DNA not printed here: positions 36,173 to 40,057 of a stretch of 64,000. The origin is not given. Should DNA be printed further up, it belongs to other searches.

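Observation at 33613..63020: Family of ~90-bp palindromic elements (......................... ... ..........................) sitting immediately 5' of genes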

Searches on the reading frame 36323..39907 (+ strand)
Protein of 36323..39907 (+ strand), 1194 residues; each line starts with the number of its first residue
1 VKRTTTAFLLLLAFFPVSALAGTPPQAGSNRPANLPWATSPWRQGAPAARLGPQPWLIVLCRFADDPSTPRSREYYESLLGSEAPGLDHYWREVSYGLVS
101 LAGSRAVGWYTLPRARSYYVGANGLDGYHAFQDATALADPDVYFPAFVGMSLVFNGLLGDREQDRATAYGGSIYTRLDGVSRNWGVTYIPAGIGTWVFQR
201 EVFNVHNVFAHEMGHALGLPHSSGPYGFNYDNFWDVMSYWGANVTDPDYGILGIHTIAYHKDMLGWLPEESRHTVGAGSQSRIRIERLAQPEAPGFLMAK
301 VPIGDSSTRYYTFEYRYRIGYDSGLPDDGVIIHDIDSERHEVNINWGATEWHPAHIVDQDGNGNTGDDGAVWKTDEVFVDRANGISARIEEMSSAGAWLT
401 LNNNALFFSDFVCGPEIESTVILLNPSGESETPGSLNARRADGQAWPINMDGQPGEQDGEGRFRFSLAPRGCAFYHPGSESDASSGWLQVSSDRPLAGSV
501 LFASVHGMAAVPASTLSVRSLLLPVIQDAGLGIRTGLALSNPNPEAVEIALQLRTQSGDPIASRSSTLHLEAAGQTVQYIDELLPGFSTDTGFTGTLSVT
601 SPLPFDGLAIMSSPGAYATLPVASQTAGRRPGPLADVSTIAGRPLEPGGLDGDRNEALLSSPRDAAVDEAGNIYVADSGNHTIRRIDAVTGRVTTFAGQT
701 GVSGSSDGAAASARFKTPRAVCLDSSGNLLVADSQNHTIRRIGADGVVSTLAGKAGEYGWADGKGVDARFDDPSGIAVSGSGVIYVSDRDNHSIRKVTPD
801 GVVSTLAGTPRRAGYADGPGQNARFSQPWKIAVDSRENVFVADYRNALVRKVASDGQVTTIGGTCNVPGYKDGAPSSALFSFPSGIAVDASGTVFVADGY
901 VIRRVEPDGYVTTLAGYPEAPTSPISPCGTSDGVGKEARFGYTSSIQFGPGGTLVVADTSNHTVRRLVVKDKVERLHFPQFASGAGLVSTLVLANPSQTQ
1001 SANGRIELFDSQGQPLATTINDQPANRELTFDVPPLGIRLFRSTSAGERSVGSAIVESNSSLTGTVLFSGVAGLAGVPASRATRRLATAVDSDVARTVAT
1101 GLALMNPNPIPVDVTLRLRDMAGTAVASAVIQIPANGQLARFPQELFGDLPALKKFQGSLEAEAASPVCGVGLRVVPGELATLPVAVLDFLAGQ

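Call 42: search_protein_families(library=pfam, proteins=[window:36323-39907:+], max_evalue=0.00001)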
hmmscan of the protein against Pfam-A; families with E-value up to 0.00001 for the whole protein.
window:36323-39907:+ (1194 aa): 3 families
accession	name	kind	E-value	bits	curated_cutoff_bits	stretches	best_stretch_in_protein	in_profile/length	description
PF01436.27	NHL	-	6.8e-37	124.1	20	2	659-684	1-26/28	NHL repeat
PF25021.1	TEN_NHL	-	4.2e-30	105.4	27.1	1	876-920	137-181/357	Teneurin NHL domain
PF08450.18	SGL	-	4.8e-07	30.1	26.3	0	660-810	86-223/246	SMP-30/Gluconolactonase/LRE-like region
